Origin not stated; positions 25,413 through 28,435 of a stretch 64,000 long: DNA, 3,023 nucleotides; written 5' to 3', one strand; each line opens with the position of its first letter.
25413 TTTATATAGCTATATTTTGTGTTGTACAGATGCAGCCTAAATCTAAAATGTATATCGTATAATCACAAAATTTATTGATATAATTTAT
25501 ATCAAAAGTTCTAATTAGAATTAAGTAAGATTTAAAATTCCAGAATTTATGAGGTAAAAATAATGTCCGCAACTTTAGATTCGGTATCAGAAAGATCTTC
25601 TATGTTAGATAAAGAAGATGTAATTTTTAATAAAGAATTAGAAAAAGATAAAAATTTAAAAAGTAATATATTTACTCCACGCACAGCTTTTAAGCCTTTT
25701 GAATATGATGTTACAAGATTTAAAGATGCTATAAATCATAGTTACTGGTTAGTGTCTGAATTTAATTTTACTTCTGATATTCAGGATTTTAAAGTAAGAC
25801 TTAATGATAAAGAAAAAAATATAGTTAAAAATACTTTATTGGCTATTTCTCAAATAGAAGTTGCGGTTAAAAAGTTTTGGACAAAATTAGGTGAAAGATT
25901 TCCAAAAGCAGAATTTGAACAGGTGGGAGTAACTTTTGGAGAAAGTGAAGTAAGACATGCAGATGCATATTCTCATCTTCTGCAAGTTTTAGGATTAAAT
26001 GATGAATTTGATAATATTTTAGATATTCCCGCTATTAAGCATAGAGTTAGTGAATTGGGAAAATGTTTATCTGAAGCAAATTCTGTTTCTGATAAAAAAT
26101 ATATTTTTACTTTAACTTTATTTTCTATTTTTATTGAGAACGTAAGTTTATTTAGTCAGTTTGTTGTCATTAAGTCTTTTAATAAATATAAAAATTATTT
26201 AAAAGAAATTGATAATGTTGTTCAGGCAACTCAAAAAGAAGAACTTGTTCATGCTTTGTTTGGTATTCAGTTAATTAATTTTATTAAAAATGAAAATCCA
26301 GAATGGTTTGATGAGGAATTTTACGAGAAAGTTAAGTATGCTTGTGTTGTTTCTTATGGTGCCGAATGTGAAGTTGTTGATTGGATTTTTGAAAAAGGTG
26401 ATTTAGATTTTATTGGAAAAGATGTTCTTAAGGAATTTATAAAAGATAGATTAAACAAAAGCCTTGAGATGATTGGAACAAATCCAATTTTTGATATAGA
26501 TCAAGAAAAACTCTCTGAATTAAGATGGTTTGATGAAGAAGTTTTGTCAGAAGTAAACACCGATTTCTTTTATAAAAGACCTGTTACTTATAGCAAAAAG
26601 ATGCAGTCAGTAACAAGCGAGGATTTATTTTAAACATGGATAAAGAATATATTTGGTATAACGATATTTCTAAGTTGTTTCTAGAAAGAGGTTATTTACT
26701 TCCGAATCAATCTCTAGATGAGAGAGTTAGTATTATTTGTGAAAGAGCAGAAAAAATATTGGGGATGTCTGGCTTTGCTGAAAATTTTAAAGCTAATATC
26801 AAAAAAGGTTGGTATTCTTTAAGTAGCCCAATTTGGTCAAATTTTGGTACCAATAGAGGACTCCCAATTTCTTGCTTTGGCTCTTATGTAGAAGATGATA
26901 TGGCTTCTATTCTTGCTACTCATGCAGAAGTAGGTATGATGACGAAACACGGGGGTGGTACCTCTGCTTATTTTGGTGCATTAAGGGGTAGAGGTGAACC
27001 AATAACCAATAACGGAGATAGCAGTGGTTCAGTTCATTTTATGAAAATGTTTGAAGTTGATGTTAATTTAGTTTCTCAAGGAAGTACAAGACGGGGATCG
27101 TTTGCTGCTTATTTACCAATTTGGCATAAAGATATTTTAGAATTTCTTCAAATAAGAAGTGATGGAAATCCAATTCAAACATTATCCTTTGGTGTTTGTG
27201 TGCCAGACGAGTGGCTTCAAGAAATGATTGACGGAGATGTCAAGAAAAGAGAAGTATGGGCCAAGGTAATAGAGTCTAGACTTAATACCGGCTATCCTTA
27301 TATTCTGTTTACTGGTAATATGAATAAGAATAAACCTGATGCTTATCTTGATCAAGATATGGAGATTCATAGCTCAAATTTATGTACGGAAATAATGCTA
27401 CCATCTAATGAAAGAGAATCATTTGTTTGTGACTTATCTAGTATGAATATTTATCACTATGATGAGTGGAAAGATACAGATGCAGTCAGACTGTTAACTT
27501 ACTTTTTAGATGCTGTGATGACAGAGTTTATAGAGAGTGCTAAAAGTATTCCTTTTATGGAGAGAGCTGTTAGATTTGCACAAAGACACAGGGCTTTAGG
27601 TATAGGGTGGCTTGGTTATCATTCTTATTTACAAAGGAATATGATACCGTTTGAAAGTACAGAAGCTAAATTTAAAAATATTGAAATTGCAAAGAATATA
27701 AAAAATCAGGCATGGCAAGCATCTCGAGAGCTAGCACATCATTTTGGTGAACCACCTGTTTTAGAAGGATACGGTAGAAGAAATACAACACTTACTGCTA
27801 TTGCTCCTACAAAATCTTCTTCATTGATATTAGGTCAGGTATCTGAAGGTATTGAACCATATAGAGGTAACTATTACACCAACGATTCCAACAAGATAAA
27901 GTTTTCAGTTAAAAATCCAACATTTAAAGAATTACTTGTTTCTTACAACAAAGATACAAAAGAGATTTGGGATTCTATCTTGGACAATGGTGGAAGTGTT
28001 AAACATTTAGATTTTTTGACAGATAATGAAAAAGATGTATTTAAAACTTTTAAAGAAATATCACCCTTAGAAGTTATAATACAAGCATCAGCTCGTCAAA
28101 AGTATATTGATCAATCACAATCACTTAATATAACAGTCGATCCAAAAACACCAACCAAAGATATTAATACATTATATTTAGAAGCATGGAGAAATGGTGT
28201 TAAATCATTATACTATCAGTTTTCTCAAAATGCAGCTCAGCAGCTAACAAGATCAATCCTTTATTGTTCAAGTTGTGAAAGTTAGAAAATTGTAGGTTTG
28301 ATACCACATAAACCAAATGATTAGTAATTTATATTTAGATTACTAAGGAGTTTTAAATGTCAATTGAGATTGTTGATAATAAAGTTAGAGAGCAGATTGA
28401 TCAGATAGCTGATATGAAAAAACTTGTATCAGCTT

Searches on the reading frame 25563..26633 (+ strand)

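Call 48: search_protein_families(library=phrogs, proteins=[window:25563-26633:+], max_evalue=0.00001)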
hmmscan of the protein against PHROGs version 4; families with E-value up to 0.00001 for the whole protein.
window:25563-26633:+ (356 aa): 2 families
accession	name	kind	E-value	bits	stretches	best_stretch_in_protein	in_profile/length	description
phrog_86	-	DNA, RNA and nucleotide metabolism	4.8e-63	214.6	1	18-353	43-396/504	ribonucleoside diphosphate reductase small subunit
phrog_30939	-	DNA, RNA and nucleotide metabolism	1.5e-07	30.7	1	58-350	33-326/977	ribonucleotide reductase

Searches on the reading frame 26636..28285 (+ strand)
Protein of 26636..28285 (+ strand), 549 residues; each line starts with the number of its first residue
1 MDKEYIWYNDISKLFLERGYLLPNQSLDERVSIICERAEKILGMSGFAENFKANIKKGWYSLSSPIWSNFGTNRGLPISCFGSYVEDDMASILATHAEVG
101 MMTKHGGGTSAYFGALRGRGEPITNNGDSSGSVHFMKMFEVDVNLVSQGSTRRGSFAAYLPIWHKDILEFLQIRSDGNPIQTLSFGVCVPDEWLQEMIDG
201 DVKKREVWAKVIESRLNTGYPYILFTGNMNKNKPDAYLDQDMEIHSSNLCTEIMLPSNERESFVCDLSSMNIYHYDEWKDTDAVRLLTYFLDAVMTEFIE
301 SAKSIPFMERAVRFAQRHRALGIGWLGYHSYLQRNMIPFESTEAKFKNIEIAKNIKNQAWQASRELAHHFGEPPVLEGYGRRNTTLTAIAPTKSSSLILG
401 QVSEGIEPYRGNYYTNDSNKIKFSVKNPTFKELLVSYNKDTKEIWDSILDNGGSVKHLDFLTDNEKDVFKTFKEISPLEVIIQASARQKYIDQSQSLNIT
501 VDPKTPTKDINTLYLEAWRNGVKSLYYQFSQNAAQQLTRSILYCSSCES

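Call 48: search_protein_families(library=phrogs, proteins=[window:26636-28285:+], max_evalue=0.00001)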
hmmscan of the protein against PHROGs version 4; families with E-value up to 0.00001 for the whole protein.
window:26636-28285:+ (549 aa): 12 families
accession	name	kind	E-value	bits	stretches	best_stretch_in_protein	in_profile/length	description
phrog_84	-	DNA, RNA and nucleotide metabolism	9.2e-155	518.2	1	47-548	245-795/975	ribonucleoside-diphosphate reductase large subunit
phrog_30939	-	DNA, RNA and nucleotide metabolism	2.6e-86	291.4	1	50-530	471-960/977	ribonucleotide reductase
phrog_12229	-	DNA, RNA and nucleotide metabolism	4.7e-83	280.5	2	5-150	4-149/577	ribonucleotide reductase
phrog_3844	-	moron, auxiliary metabolic gene and host takeover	6.4e-64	217.5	2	377-548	308-450/451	NrdA-like aerobic NDP reductase large subunit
phrog_29665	-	unknown function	3.5e-46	157.9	1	254-391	1-150/150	-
phrog_33412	-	unknown function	1.7e-41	142.3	1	412-548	3-139/140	-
phrog_3987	-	DNA, RNA and nucleotide metabolism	4e-41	142.1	2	57-198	199-345/467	ribonucleotide reductase large subunit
phrog_367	-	DNA, RNA and nucleotide metabolism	4.4e-15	55.9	1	148-525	278-646/701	ribonucleotide reductase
phrog_22953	-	DNA, RNA and nucleotide metabolism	5.6e-15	56.8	1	112-197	3-93/201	ribonucleotide reductase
phrog_6132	-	DNA, RNA and nucleotide metabolism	9.7e-10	39.2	1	54-150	191-289/530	ribonucleotide reductase large subunit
phrog_36555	-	DNA, RNA and nucleotide metabolism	1.4e-07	32.5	0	378-453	12-81/172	ribonucleotide reductase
phrog_10616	-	DNA, RNA and nucleotide metabolism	8.7e-06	26.9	0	502-547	65-109/111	ribonucleotide reductase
